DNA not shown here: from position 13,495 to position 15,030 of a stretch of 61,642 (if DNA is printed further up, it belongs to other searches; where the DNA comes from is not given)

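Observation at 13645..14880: Solo Cas4-family nuclease with four transmembrane helices inserted between the first Fe-S cysteine and the catalytic core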

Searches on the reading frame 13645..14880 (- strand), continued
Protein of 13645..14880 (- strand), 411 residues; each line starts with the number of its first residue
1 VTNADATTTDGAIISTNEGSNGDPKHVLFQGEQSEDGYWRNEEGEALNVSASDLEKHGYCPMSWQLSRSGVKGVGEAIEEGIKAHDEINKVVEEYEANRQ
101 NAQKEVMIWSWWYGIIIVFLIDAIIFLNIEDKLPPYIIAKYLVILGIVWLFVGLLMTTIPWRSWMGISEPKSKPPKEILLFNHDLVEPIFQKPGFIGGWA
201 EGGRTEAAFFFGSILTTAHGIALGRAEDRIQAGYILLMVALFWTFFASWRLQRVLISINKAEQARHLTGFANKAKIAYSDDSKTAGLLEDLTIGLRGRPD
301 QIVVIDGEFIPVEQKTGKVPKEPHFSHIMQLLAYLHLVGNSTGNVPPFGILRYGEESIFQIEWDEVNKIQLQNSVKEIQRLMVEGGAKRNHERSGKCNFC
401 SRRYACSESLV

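Call 35: find_encoding_contigs(protein=P0393, flank=6000, max_places=2)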
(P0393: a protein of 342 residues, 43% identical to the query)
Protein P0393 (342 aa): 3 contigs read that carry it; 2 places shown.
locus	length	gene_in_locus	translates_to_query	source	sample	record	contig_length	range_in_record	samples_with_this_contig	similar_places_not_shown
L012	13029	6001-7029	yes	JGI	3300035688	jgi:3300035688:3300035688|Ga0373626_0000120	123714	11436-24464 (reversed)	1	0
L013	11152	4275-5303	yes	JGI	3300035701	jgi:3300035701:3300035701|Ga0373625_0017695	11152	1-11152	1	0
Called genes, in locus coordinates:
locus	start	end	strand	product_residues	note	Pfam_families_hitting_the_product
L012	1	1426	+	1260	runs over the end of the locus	PF00801:PKD, PF18911:PKD_4, PF00801:PKD, PF18911:PKD_4, PF22352:K319L-like_PKD, PF00801:PKD, PF18911:PKD_4, PF00801:PKD, +7 more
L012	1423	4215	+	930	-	PF07495:Y_Y_Y (faint), PF07581:Glug (faint), PF05345:He_PIG, PF17892:Cadherin_5 (weak), PF17963:Big_9, PF05345:He_PIG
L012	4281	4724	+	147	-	PF12840:HTH_20 (faint), PF13412:HTH_24, PF24266:HTH_HVO_0163_N, PF01047:MarR (faint), PF09339:HTH_IclR (faint), PF12802:MarR_2 (weak), PF25212:HVO_A0114 (weak), PF13412:HTH_24 (weak), +2 more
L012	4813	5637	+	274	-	-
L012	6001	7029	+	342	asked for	PF12705:PDDEXK_1, PF01930:Cas_Cas4 (weak)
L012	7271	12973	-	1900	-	PF24981:Beta-prop_ATRN-LZTR1, PF24681:Kelch_KLHDC2_KLHL20_DRC7, PF13415:Beta-prop_FBX42, PF24681:Kelch_KLHDC2_KLHL20_DRC7, PF24981:Beta-prop_ATRN-LZTR1, PF24681:Kelch_KLHDC2_KLHL20_DRC7, PF13415:Beta-prop_FBX42, PF24681:Kelch_KLHDC2_KLHL20_DRC7, +8 more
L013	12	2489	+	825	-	PF07581:Glug (faint), PF05345:He_PIG, PF17892:Cadherin_5 (weak), PF17963:Big_9, PF07495:Y_Y_Y (faint), PF05345:He_PIG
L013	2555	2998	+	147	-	PF12840:HTH_20 (faint), PF13412:HTH_24, PF24266:HTH_HVO_0163_N, PF01047:MarR (faint), PF09339:HTH_IclR (faint), PF12802:MarR_2 (weak), PF25212:HVO_A0114 (weak), PF13412:HTH_24 (weak), +2 more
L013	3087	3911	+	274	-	-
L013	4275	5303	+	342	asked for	PF12705:PDDEXK_1, PF01930:Cas_Cas4 (weak)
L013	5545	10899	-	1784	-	PF13415:Beta-prop_FBX42, PF13418:Beta-prop_TYW4, PF24681:Kelch_KLHDC2_KLHL20_DRC7, PF24981:Beta-prop_ATRN-LZTR1, PF24681:Kelch_KLHDC2_KLHL20_DRC7, PF13415:Beta-prop_FBX42, PF24681:Kelch_KLHDC2_KLHL20_DRC7, PF13415:Beta-prop_FBX42, +6 more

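Call 40: fold_search(model_id=the predicted structure, library=pdb)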
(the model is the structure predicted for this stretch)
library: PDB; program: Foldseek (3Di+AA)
matches with E <= 10: 133; with E <= 0.001: 0
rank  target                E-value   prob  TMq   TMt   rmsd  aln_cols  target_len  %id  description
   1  5eax_A                5.1e-02  1.00  0.18  0.07   6.0       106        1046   19  Crystal structure of Dna2 in complex with an ssDNA (released 2015-11-18)
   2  8d3q_J                1.2e-01  0.99  0.18  0.35   5.2       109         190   17  Type I-C Cas4-Cas1-Cas2 complex bound to a PAM/NoPAM prespacer (released 2022-11-02)
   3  8d3l_I                1.8e-01  0.91  0.19  0.33   9.7       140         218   18  Type I-C Cas4-Cas1-Cas2 complex bound to a PAM/PAM prespacer (released 2022-11-02)
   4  9c4k_B                1.9e-01  0.20  0.18  0.07  41.8       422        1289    9  Yersinia entomophaga holotoxin complex in prepore conformation (released 2025-12-31)
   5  8d3l_J                3.0e-01  0.93  0.20  0.34   6.5       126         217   16  Type I-C Cas4-Cas1-Cas2 complex bound to a PAM/PAM prespacer (released 2022-11-02)
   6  4o9y_A                4.0e-01  0.18  0.16  0.04  44.4       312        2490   12  Crystal Structure of TcdA1 (released 2014-02-26)
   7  5ean_A                5.1e-01  0.54  0.19  0.08  19.2       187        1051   18  Crystal structure of Dna2 in complex with a 5' overhang DNA (released 2015-11-18)
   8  5eaw_A                6.5e-01  0.51  0.19  0.08  19.2       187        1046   16  Crystal structure of Dna2 nuclease-helicase (released 2015-11-18)
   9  6ixg_B                9.7e-01  0.11  0.11  0.19  22.8       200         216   13  Crystal structure of native apo SH3BP5 (P41) (released 2019-03-20)
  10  7mi4_A                1.0e+00  0.85  0.19  0.14   4.2        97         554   18  Symmetrical PAM-PAM prespacer bound Cas4/Cas1/Cas2 complex (released 2021-11-17)
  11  9i6d_A                1.1e+00  0.11  0.13  0.13  18.2       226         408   13  Glutamate transporter homologue GltPh mutant P206R in Complex with L-Aspartate and Sodium Ions in Salipro (released 2026-02-18)
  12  7a0g_DDD              1.1e+00  0.12  0.17  0.21  30.1       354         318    9  Structure of the SmhB pore of the tripartite alpha-pore forming toxin, Smh, from Serratia marcescens. (released 2021-03-31)
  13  8cq2_A                1.2e+00  0.16  0.18  0.04  41.0       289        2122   11  Photorhabdus luminescens TcdA1 prepore-to-pore intermediate, C16S, C20S, C870S, T1279C mutant (released 2024-03-13)
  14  7p3r_A                1.2e+00  0.14  0.14  0.17  30.9       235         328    9  Helical structure of the toxin MakA from Vibrio cholera (released 2022-02-23)
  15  6ixv_C                1.5e+00  0.09  0.11  0.19  22.8       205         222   12  Crystal structure of SH3BP5-Rab11a (released 2019-03-20)
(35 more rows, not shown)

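Call 51: search_protein_families(library=pfam, proteins=[L008:1646-5989:+, L009:3017-6001:+, L012:4813-5637:+, L008:7659-8018:-, L008:8015-8440:-, L010:7304-7756:-], max_evalue=0.1)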
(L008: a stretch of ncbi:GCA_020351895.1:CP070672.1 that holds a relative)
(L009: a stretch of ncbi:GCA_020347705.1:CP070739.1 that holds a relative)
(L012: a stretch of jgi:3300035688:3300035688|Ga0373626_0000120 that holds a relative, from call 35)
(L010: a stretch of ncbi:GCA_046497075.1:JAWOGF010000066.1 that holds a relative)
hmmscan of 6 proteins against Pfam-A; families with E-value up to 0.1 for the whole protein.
L008:1646-5989:+ (1447 aa): 20 families
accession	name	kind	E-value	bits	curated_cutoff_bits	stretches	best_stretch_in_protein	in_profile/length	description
PF00932.25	LTD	-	6.7e-26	91.2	34.3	2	1172-1251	2-101/109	Lamin Tail Domain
PF14520.12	HHH_5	-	1.4e-12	48.4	27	1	9-58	4-53/57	Helix-hairpin-helix domain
PF00515.34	TPR_1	-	5.8e-10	39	27.8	1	230-262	2-34/34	Tetratricopeptide repeat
PF00633.29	HHH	-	2.7e-09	36.9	24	1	31-59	2-30/30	Helix-hairpin-helix motif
PF13248.11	Zn_ribbon_3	-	2.6e-08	33.5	27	3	76-96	4-24/26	zinc-ribbon domain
PF07719.23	TPR_2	-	6.7e-08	32.5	27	1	231-262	3-34/34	Tetratricopeptide repeat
PF13181.12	TPR_8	-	9e-08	32.1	25.7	1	230-262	2-34/34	Tetratricopeptide repeat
PF12773.13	DZR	-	2.9e-07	31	27.3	2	318-379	1-45/45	Double zinc ribbon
PF13431.12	TPR_17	-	3.5e-07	30.4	24.4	1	251-282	1-32/34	Tetratricopeptide repeat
PF12826.13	HHH_2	-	2.5e-06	28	27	1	15-65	11-60/64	Helix-hairpin-helix motif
PF10391.15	DNA_pol_lambd_f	-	3.8e-05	23.9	29.8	1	7-36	1-30/51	Fingers domain of DNA polymerase lambda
PF13240.11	Zn_Ribbon_1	-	9.1e-05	22.6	25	1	361-379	2-20/23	zinc-ribbon domain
PF13371.12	TPR_9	-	0.0032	17.9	35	1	243-286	9-52/73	Tetratricopeptide repeat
PF12895.13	ANAPC3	-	0.0066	17.2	27.2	1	224-288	18-81/82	Anaphase-promoting complex, cyclosome, subunit 3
PF13424.12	TPR_12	-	0.0081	16.8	30.1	1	231-286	5-68/77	Tetratricopeptide repeat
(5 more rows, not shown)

L009:3017-6001:+ (994 aa): 1 family
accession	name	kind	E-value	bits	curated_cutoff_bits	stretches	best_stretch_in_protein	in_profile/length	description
PF00932.25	LTD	-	5.6e-25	88.3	34.3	2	722-804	5-107/109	Lamin Tail Domain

L012:4813-5637:+ (274 aa): 3 families
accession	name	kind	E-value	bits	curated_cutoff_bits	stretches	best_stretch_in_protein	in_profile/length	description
PF24138.1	TPR_TNPO3_IPO13_2nd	-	0.0032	18.2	27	1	84-136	17-66/90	Transportin-3/Importin-13 second TPR domain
PF07191.17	Zn_ribbon_6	-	0.03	14.7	25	0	145-166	16-37/67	Double zinc ribbon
PF18912.6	DZR_2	-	0.04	14.2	27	0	141-168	3-31/56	Double zinc ribbon domain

L008:7659-8018:- (119 aa): 2 families
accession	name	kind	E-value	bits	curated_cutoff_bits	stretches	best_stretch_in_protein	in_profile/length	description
PF24002.1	DUF7318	-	0.092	13.2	27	1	23-71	25-68/128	Family of unknown function (DUF7318)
PF19510.5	DUF6044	-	0.094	11.5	27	1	9-68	181-239/564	Protein of unknown function (DUF6044)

L008:8015-8440:- (141 aa): 0 families

L010:7304-7756:- (150 aa): 1 family
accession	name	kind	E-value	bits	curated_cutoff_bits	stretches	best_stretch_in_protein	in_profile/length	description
PF21743.3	PTM_DIR17_Tudor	-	0.028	14.7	27.2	0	104-139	11-44/48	PTM/DIR17-like, Tudor domain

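Call 53: predict_structure(alignment_id=A3)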
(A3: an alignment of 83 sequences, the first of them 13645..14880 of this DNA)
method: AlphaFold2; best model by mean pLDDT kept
length: 411 residues; sequences in the alignment: 83
mean_pLDDT: 82.5   pTM: 0.74
mean pLDDT of the five models: 82.5, 82.2, 80.9, 80.5, 78.4
residues with pLDDT >= 90: 196; 70-90: 143; 50-70: 20; < 50: 52
segments of 3 or more residues with pLDDT < 50: 1-20, 171-202
pLDDT, mean of each block of 10 residues (from residue 1): 37 40 66 97 97 96 93 86 85 86 87 88 87 87 93 83 65 40 42 39 72 89 89 91 92 90 82 77 78 96 90 92 96 97 95 91 98 98 94 90 91 85
secondary structure, 60 per line:
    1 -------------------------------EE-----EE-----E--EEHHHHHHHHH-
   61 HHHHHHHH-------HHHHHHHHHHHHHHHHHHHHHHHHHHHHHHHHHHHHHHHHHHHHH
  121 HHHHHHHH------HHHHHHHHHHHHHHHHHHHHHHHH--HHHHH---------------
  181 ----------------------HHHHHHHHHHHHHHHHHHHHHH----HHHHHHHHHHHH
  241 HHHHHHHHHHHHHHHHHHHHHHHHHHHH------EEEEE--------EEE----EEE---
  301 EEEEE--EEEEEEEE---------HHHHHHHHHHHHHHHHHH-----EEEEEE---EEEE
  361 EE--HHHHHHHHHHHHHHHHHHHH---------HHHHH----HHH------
elements in order: H51-59 H61-68 H76-128 H135-158 H161-165 H203-224 H229-268 E275-279 E288-290 E295-297 E301-305 E308-315 H325-342 E348-353 E357-362 H365-384 H394-398

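Call 55: fold_search(model_id=the predicted structure, library=pdb)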
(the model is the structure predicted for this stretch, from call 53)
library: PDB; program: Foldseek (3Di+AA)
matches with E <= 10: 218; with E <= 0.001: 5
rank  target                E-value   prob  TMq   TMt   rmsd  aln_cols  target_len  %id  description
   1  8d3l_I                1.1e-04  1.00  0.29  0.51   5.2       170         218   16  Type I-C Cas4-Cas1-Cas2 complex bound to a PAM/PAM prespacer (released 2022-11-02)
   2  8d3l_J                2.8e-04  1.00  0.28  0.50   5.0       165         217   16  Type I-C Cas4-Cas1-Cas2 complex bound to a PAM/PAM prespacer (released 2022-11-02)
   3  5eax_A                3.0e-04  1.00  0.25  0.11  12.5       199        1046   15  Crystal structure of Dna2 in complex with an ssDNA (released 2015-11-18)
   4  8d3q_J                4.8e-04  1.00  0.25  0.52   3.8       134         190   18  Type I-C Cas4-Cas1-Cas2 complex bound to a PAM/NoPAM prespacer (released 2022-11-02)
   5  7mi5_A                5.9e-04  1.00  0.28  0.21   2.5       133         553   21  Asymmetrical PAM-Non PAM prespacer bound Cas4/Cas1/Cas2 complex (released 2021-11-17)
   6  7mi4_A                1.2e-03  1.00  0.29  0.22   2.4       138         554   21  Symmetrical PAM-PAM prespacer bound Cas4/Cas1/Cas2 complex (released 2021-11-17)
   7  5ean_A                1.5e-03  1.00  0.23  0.10   5.9       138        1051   20  Crystal structure of Dna2 in complex with a 5' overhang DNA (released 2015-11-18)
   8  5eaw_A                1.7e-03  1.00  0.24  0.10  12.7       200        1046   16  Crystal structure of Dna2 nuclease-helicase (released 2015-11-18)
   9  5zyv_A                2.6e-03  1.00  0.19  0.35   5.0       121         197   16  Crystal structure of human MGME1 with single strand DNA2 and Ca2+ (released 2018-09-19)
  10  8xa9_B                3.5e-03  1.00  0.19  0.33   5.2       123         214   15  Human MGME1 in complex with 5'-overhang DNA (released 2024-03-20)
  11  8xa9_A                5.7e-03  1.00  0.19  0.33   5.1       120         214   16  Human MGME1 in complex with 5'-overhang DNA (released 2024-03-20)
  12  5zyt_C                6.0e-03  1.00  0.18  0.31   5.2       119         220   16  Crystal structure of human MGME1 with 3' overhang double strand DNA3 (released 2018-09-19)
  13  7sjr_A                7.7e-03  1.00  0.37  0.18  16.7       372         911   14  Cryo-EM structure of AdnA-AdnB(W325A) in complex with DNA and AMPPNP (released 2021-12-22)
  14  5zyt_A                9.3e-03  1.00  0.21  0.38   3.9       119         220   14  Crystal structure of human MGME1 with 3' overhang double strand DNA3 (released 2018-09-19)
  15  5zyt_D                1.0e-02  1.00  0.22  0.38   3.8       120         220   14  Crystal structure of human MGME1 with 3' overhang double strand DNA3 (released 2018-09-19)
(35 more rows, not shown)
